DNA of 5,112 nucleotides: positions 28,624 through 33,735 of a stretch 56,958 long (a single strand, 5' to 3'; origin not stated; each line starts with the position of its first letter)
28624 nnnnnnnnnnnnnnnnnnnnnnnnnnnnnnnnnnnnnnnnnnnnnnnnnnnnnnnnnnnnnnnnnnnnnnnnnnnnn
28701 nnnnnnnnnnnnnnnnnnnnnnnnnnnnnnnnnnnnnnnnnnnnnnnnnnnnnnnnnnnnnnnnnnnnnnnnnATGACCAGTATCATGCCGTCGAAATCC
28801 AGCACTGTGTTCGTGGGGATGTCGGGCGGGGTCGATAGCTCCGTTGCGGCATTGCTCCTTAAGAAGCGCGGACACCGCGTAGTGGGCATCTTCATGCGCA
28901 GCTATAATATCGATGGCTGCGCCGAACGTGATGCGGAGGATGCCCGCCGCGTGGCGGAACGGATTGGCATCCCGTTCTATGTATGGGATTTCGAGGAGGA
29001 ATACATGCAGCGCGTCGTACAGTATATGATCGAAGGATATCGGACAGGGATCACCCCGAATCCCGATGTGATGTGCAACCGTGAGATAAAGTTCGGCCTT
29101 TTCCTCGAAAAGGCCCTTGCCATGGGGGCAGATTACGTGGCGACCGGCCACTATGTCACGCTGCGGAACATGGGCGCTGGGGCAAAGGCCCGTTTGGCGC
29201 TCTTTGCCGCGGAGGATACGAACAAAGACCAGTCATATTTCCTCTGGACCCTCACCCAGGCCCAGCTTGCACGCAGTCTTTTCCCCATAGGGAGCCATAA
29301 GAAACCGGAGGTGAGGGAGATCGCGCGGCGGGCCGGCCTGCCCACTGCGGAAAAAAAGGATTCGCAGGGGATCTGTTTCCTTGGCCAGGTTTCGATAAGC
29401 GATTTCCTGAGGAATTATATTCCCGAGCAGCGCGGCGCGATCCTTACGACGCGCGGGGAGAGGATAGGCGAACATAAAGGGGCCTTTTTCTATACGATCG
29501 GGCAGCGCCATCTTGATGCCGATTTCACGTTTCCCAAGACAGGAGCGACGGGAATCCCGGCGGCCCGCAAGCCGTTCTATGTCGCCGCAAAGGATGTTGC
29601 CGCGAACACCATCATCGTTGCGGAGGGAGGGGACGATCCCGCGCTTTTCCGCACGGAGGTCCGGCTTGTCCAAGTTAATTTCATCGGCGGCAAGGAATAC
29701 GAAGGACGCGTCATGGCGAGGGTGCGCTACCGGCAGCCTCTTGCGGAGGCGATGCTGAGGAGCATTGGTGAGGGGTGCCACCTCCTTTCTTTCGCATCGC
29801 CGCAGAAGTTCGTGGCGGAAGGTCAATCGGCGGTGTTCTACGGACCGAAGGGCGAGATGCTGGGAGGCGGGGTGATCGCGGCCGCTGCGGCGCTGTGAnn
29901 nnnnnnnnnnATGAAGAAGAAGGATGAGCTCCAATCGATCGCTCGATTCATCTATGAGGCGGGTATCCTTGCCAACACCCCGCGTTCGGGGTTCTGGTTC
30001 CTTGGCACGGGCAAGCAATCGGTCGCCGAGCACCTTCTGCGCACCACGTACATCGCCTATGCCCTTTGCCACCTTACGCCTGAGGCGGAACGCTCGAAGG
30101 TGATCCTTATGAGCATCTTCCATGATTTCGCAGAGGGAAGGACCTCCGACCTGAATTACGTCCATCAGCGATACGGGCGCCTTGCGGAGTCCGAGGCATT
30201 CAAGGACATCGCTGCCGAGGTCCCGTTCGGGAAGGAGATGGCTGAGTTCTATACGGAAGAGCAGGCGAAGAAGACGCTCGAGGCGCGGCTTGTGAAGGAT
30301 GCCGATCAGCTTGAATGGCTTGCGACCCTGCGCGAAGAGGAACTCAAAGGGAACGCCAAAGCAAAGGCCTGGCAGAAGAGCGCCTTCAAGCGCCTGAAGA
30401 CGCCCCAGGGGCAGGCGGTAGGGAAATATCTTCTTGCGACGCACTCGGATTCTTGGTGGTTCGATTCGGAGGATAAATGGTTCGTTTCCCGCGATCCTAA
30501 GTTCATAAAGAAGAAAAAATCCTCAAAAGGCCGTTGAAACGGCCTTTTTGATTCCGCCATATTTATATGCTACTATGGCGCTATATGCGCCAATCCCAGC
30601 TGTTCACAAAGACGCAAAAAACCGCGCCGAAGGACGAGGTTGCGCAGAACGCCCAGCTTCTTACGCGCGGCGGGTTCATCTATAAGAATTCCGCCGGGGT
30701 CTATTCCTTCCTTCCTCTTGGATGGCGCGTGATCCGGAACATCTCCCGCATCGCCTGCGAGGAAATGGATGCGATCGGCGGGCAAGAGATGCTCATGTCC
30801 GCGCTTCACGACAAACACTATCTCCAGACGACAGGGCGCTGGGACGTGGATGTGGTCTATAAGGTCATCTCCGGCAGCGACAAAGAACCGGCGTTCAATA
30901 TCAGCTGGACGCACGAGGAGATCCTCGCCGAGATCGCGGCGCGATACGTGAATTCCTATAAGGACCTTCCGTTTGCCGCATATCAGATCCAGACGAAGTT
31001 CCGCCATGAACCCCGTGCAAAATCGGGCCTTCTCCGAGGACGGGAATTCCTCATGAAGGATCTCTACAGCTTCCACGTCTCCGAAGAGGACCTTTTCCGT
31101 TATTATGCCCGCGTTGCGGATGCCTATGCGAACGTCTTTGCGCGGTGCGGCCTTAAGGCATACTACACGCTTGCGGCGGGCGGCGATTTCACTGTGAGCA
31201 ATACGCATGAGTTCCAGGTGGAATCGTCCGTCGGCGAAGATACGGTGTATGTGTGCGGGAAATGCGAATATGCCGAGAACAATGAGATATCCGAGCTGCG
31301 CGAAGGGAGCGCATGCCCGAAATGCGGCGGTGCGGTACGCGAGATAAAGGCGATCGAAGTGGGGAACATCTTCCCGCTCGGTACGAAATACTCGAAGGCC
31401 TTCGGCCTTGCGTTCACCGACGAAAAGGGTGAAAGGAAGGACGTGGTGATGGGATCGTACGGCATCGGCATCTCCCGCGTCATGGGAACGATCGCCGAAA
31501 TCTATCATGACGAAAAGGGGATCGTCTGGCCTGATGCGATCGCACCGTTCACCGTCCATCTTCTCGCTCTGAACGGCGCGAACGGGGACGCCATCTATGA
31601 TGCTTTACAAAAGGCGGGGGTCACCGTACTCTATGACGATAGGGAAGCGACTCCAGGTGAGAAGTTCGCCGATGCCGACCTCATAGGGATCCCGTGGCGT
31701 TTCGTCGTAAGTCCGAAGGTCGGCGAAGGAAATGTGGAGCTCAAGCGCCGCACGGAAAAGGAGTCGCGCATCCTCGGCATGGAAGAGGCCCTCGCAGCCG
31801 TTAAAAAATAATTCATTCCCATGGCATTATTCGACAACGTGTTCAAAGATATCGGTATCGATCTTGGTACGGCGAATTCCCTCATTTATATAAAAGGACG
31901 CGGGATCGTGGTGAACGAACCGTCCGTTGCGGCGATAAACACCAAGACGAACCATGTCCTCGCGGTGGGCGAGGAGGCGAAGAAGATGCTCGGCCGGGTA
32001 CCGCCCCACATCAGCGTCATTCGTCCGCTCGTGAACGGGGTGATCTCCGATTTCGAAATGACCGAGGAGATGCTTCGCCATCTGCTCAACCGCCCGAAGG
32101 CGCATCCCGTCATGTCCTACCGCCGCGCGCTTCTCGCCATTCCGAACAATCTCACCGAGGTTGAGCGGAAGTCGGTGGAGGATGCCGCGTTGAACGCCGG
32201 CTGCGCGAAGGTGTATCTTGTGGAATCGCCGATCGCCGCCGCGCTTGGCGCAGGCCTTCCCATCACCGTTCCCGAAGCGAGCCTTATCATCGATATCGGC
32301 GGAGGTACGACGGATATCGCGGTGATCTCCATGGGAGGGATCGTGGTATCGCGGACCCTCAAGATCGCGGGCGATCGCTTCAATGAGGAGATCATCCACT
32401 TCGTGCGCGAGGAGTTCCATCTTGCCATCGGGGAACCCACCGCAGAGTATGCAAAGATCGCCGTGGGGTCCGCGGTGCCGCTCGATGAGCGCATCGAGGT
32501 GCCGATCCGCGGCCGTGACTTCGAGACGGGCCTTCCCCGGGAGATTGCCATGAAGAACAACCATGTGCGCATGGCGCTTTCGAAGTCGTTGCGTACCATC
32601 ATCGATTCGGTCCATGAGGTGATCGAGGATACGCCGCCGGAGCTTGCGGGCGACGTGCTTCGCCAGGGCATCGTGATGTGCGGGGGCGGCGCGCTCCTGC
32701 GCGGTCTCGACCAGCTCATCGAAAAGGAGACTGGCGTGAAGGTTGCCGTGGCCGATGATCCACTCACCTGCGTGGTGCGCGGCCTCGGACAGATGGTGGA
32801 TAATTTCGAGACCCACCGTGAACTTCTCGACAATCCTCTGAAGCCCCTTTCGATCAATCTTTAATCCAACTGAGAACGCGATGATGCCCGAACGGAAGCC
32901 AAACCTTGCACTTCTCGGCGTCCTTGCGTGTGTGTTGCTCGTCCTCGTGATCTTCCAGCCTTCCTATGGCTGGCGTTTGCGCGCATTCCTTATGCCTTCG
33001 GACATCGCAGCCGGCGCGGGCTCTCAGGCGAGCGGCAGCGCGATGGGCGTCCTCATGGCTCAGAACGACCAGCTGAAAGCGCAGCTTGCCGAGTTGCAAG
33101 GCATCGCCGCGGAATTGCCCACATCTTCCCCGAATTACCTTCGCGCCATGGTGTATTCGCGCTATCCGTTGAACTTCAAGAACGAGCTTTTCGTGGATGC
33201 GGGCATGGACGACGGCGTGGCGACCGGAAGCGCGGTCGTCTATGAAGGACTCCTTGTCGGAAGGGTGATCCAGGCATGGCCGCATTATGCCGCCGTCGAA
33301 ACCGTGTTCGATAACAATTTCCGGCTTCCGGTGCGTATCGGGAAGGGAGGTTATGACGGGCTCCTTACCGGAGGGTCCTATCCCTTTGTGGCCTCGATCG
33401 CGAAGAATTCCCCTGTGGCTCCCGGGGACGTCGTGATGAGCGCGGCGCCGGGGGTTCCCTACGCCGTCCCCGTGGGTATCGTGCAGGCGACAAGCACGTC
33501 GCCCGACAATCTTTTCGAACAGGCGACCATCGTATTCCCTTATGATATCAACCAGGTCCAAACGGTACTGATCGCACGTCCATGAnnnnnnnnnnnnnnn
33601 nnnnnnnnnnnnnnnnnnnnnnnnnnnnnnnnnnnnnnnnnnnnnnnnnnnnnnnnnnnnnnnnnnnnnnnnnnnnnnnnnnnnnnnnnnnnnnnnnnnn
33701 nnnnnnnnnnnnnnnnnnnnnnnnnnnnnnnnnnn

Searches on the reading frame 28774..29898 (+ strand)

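Call 25: search_protein_families(library=pfam, proteins=[window:28774-29898:+], max_evalue=0.001)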
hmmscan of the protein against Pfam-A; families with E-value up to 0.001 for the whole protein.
window:28774-29898:+ (374 aa): 8 families
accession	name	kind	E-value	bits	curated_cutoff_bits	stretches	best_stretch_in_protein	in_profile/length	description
PF03054.22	tRNA_Me_trans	-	1.3e-73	247.4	20.6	1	11-204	2-201/202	tRNA methyl transferase HUP domain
PF20259.3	tRNA_Me_trans_M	-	2.3e-16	59.5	27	1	210-283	2-65/66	tRNA methyl transferase PRC-barrel domain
PF20258.4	tRNA_Me_trans_C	-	9.4e-12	45.5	20.6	1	294-368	2-77/77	Aminomethyltransferase beta-barrel domain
PF02540.23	NAD_synthase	-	1.5e-08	34.5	21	1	7-77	16-85/242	NAD synthase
PF02568.20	ThiI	-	6.7e-06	26.3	20.5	1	10-74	4-73/197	Thiamine biosynthesis protein (ThiI)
PF24167.1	DUF7411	-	1.8e-05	24.8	28.7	1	13-87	4-72/194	Family of unknown function (DUF7411)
PF01171.26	ATP_bind_3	-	0.00066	19.9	27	0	12-83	2-69/182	PP-loop family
PF00733.27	Asn_synthase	-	0.00067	19.9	21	0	16-86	24-92/354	Asparagine synthase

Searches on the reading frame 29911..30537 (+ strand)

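Call 25: search_protein_families(library=pfam, proteins=[window:29911-30537:+], max_evalue=0.001)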
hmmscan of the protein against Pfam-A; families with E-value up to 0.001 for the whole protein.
window:29911-30537:+ (208 aa): 3 families
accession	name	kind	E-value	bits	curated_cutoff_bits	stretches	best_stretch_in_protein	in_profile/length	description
PF13023.12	HD_3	-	2.6e-18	66.9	22.5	1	20-166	4-157/165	HD domain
PF01966.28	HD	-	6e-10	39.9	22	1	38-136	1-115/116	HD domain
PF12917.13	YfbR-like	-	2.4e-09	37.6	25.9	1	35-171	23-172/182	5'-deoxynucleotidase YfbR-like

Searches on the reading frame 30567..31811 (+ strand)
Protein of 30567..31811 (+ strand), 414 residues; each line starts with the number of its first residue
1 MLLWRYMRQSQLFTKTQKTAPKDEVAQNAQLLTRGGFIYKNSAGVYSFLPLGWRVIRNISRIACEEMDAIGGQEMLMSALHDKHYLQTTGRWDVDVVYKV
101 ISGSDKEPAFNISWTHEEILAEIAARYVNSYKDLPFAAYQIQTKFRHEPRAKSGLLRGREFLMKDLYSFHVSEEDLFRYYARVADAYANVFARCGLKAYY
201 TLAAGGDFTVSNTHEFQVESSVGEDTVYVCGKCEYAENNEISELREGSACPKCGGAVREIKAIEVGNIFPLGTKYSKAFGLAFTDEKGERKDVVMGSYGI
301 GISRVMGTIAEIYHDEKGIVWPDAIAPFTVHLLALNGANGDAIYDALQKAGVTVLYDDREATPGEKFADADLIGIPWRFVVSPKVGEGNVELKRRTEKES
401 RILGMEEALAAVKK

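Call 25: search_protein_families(library=pfam, proteins=[window:30567-31811:+], max_evalue=0.001)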
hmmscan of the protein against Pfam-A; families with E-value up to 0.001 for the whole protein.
window:30567-31811:+ (414 aa): 2 families
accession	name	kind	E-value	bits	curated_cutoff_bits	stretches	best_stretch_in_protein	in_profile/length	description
PF00587.30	tRNA-synt_2b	-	5.5e-28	98.7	29.3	1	99-313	2-179/179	tRNA synthetase class II core domain (G, H, P, S and T)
PF03129.25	HGTP_anticodon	-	1.2e-14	54.7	21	1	341-414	19-93/94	Anticodon binding domain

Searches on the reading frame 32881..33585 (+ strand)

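Call 25: search_protein_families(library=pfam, proteins=[window:32881-33585:+], max_evalue=0.001)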
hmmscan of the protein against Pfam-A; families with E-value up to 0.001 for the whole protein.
window:32881-33585:+ (234 aa): 1 family
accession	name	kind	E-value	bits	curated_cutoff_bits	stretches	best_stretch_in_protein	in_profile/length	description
PF04085.20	MreC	-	8.3e-25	87.7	28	1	91-232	1-146/147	Rod shape-determining protein MreC, barrel core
